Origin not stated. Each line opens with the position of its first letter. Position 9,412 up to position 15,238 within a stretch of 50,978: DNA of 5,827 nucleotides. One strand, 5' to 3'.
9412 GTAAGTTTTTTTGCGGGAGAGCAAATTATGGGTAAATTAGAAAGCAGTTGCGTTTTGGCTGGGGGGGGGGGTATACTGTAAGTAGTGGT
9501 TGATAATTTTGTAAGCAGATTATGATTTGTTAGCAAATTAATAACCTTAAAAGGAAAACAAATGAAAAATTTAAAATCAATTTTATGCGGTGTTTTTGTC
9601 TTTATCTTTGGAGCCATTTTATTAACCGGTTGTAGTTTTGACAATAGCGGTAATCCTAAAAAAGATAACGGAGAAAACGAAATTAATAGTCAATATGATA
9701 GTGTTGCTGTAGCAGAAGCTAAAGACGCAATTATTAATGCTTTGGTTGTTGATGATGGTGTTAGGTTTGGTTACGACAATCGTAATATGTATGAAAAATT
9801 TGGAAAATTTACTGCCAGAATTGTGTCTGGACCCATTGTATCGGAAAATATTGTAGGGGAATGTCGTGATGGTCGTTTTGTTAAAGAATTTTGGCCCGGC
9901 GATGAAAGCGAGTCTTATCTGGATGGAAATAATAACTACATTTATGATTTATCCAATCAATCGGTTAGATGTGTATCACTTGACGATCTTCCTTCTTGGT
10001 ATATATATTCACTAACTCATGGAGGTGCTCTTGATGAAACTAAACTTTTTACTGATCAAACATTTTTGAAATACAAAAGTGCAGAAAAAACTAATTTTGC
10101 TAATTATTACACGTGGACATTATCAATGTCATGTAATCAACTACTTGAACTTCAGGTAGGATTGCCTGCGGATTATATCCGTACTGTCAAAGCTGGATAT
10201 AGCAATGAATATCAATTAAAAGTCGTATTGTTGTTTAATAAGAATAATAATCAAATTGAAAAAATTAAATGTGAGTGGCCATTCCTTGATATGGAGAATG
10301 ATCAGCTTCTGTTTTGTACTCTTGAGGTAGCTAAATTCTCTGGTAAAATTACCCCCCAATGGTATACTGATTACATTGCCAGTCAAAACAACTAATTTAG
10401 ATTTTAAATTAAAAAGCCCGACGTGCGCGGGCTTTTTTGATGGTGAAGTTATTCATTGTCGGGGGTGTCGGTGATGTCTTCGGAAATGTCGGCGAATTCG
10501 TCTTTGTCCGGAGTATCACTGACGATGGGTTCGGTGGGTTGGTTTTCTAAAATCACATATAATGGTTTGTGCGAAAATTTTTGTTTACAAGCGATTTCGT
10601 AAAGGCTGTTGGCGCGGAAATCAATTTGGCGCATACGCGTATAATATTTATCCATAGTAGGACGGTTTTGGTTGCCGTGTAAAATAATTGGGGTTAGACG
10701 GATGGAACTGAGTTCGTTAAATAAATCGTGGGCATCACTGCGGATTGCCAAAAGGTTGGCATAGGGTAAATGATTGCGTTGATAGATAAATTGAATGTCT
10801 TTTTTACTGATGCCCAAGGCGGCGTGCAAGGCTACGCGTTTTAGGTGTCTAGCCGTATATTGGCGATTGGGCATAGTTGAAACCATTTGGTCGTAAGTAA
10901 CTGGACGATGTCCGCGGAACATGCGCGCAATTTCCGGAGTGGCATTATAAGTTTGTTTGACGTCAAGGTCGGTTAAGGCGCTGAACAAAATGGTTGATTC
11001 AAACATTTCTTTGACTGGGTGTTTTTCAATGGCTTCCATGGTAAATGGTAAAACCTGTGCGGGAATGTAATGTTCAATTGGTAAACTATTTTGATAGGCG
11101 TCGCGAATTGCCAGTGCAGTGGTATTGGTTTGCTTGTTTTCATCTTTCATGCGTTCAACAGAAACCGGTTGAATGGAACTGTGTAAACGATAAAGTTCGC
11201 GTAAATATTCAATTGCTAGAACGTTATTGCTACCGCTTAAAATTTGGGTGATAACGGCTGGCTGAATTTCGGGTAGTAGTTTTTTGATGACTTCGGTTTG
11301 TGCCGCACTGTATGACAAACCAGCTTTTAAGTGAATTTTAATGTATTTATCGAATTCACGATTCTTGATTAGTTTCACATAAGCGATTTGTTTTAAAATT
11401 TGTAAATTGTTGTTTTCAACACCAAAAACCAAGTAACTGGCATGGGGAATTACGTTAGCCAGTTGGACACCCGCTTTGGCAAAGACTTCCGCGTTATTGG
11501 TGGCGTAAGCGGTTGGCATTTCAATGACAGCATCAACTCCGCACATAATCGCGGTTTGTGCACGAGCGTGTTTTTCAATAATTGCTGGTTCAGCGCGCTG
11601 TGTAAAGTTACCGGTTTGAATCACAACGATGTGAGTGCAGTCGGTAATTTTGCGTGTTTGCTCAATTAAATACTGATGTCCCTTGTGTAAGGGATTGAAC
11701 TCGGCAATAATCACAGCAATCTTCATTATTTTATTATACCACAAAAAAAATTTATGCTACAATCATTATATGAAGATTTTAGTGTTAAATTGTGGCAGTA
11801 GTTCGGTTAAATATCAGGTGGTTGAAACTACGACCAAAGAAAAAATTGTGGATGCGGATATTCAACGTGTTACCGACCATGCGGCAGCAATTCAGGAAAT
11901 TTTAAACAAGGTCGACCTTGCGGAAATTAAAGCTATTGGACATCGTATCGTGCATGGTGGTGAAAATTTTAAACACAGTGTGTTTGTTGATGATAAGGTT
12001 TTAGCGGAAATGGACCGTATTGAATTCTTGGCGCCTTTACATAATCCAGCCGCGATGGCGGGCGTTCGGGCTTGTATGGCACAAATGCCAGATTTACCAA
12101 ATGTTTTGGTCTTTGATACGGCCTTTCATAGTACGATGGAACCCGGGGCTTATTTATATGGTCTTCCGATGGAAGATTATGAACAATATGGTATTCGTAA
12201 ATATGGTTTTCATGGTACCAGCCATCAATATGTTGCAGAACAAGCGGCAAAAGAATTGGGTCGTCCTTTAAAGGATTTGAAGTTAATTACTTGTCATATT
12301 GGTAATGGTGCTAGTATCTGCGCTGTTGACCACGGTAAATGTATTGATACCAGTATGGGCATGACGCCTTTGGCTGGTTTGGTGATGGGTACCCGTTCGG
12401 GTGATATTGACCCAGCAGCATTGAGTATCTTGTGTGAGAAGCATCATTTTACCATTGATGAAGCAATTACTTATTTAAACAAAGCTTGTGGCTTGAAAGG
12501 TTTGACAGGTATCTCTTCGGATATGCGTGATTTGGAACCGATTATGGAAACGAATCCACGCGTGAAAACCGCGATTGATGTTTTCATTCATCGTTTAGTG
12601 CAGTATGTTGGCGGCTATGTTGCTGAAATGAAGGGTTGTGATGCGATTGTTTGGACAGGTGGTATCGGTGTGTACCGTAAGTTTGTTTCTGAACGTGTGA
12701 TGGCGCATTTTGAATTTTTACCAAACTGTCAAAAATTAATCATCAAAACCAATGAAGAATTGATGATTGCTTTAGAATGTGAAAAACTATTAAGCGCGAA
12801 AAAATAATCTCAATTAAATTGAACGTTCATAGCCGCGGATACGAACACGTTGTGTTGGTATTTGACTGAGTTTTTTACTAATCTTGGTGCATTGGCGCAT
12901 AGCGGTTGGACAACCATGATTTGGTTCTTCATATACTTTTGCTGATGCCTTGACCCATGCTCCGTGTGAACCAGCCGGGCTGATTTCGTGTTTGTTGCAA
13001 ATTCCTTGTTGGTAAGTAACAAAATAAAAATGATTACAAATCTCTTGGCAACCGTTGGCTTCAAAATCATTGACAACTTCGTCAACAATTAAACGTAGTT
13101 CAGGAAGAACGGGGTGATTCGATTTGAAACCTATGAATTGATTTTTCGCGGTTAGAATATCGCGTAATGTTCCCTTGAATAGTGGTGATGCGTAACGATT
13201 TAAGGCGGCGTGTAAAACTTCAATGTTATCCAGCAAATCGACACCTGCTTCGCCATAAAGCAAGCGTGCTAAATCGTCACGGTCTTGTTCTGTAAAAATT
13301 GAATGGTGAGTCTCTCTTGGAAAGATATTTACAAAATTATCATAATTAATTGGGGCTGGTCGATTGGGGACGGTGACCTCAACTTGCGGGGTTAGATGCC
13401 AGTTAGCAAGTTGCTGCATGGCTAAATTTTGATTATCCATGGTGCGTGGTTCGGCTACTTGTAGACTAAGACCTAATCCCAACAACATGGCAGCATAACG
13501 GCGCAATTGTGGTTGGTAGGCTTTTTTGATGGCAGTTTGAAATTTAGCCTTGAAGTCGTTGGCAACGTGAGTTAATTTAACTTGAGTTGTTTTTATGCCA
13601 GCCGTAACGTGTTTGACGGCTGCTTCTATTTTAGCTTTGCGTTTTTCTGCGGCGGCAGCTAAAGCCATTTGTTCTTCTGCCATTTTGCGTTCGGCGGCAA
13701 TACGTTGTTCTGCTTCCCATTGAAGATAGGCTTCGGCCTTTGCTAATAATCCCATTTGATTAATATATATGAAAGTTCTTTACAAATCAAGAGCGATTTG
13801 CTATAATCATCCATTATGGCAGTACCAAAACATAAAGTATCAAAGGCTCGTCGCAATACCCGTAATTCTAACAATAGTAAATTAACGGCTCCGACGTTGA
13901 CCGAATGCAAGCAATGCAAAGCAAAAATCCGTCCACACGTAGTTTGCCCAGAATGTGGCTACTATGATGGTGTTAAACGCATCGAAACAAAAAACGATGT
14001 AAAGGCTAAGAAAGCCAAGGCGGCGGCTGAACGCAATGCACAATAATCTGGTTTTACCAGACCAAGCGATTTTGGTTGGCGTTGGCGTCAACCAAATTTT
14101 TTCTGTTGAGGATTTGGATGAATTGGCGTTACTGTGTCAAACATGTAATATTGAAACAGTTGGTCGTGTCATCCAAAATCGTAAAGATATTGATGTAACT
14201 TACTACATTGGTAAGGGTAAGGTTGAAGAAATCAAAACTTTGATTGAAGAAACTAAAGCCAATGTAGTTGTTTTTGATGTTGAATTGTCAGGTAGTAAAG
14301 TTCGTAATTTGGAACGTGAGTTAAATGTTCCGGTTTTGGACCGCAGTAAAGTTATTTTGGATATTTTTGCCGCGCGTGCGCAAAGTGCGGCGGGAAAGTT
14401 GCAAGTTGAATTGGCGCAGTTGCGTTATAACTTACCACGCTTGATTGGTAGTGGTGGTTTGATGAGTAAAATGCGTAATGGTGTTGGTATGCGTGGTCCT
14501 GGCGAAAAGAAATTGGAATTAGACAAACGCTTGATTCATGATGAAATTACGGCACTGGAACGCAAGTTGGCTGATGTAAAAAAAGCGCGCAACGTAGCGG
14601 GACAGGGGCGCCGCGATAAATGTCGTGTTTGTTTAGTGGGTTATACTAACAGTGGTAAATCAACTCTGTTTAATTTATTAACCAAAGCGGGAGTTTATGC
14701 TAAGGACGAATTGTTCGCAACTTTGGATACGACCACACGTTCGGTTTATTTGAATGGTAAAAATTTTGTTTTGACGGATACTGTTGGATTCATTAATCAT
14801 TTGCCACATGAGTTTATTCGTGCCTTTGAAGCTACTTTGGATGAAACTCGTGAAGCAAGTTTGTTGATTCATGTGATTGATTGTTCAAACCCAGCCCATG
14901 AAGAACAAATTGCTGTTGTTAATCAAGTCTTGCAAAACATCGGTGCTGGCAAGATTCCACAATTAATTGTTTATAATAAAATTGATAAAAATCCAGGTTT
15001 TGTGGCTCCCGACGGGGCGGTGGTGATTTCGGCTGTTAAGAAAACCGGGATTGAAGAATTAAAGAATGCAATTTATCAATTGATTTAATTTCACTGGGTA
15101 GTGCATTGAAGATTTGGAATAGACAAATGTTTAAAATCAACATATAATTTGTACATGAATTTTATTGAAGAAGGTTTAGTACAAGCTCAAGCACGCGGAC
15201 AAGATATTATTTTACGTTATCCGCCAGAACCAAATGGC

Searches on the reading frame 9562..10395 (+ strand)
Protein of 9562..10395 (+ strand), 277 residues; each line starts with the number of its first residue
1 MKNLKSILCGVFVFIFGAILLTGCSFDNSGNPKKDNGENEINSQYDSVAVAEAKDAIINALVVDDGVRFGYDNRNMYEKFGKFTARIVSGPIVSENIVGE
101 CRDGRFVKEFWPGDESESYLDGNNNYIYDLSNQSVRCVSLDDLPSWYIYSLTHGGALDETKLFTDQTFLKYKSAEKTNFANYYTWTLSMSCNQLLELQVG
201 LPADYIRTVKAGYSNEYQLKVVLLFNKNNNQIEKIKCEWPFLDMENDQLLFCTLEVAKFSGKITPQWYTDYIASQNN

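Call 16: search_protein_families(library=pfam, proteins=[window:9562-10395:+], max_evalue=0.00001)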
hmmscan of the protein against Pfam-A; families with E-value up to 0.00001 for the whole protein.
window:9562-10395:+ (277 aa): 0 families

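Call 88: search_protein_families(library=pfam, proteins=[window:9562-10395:+], max_evalue=0.01)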
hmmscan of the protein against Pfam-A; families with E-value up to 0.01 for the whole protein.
window:9562-10395:+ (277 aa): 1 family
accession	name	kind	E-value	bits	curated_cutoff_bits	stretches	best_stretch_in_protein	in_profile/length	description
PF22565.1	mSLOG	-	0.0051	17.4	27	0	119-167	36-84/105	Minimal SLOG domain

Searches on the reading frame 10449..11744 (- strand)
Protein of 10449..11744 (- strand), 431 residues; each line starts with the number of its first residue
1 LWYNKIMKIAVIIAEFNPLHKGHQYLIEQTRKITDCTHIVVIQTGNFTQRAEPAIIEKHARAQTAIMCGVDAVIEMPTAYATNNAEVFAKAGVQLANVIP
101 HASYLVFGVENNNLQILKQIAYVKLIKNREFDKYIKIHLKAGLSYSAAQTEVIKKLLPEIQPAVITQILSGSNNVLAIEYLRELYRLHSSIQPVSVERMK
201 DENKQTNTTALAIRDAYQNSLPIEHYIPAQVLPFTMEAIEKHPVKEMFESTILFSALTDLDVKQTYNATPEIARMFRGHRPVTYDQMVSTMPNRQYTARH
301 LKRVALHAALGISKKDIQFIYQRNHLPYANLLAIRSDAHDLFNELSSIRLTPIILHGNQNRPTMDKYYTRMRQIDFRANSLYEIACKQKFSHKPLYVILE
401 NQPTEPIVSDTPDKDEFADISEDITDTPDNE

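Call 16: search_protein_families(library=pfam, proteins=[window:10449-11744:-], max_evalue=0.00001)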
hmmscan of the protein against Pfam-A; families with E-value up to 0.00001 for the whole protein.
window:10449-11744:- (431 aa): 2 families
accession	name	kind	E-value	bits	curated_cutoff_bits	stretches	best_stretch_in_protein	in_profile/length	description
PF05636.17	HIGH_NTase1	-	5.3e-85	286.6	27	1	7-391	1-395/402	HIGH Nucleotidyl Transferase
PF01467.32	CTP_transf_like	-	1.2e-06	29.2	21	1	15-111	5-96/133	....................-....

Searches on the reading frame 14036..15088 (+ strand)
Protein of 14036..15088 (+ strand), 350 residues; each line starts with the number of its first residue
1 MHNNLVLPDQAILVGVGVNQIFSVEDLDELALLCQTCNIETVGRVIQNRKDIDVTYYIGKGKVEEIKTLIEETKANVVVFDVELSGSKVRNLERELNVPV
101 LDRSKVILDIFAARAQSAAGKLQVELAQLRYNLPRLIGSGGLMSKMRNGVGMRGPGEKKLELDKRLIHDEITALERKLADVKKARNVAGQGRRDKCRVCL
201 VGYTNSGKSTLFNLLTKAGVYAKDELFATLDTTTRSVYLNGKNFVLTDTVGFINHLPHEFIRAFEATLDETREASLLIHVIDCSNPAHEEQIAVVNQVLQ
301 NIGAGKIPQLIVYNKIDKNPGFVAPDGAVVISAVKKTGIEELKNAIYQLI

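Call 7: search_protein_families(library=ncbifam, proteins=[window:14036-15088:+], max_evalue=0.01)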
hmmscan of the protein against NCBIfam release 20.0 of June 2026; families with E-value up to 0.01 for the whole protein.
window:14036-15088:+ (350 aa): 24 families
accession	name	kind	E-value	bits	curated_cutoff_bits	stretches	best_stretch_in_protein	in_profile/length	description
TIGR03156.1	GTP_HflX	equivalog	3.8e-127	424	216.75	1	10-348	1-349/351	GTPase HflX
NF008280.0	PRK11058.1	equivalog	9.4e-94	314.6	441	1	9-322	9-325/426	ribosome rescue GTPase HflX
TIGR03594.1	GTPase_EngA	equivalog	1.8e-13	50.3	306.7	1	197-348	2-158/432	ribosome biogenesis GTPase Der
TIGR00450.1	mnmE_trmE_thdF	equivalog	3.2e-13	49.6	252.6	1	118-349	139-362/446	tRNA uridine-5-carboxymethylaminomethyl(34) synthesis GTPase MnmE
NF003661.0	PRK05291.1-3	equivalog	1.9e-11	44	380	1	167-347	189-367/448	tRNA uridine-5-carboxymethylaminomethyl(34) synthesis GTPase MnmE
TIGR00231.1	small_GTP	domain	7.4e-11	42.1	42.5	1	196-320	4-126/164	GTP-binding protein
NF000908.1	PRK00089.1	equivalog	1.4e-10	41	237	1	196-320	4-124/291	GTPase Era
NF008956.1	PRK12299.1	equivalog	3.9e-10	39.2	300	1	198-348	161-323/327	GTPase ObgE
TIGR02729.1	Obg_CgtA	equivalog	6.8e-10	38.5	280.25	1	198-347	160-325/329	Obg family GTPase CgtA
NF008955.0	PRK12297.1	equivalog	1.2e-09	37.6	406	1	198-349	162-327/429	GTPase ObgE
TIGR03918.1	GTP_HydF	equivalog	5e-09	35.5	325.55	1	195-348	7-165/392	[FeFe] hydrogenase H-cluster maturation GTPase HydF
NF002828.0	PRK03003.1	equivalog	5.1e-08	31.9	631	1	189-317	207-335/477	ribosome biogenesis GTPase Der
NF007071.0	PRK09518.1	equivalog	9.5e-08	31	953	1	177-317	427-566/706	bifunctional cytidylate kinase/GTPase Der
TIGR03598.1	GTPase_YsxC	equivalog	1.4e-07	31.4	124.45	1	192-319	15-142/186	ribosome biogenesis GTP-binding protein YihA/YsxC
NF007171.0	PRK09602.1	subfamily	7.5e-07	28.3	387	1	196-239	3-46/397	YchF-related putative GTPase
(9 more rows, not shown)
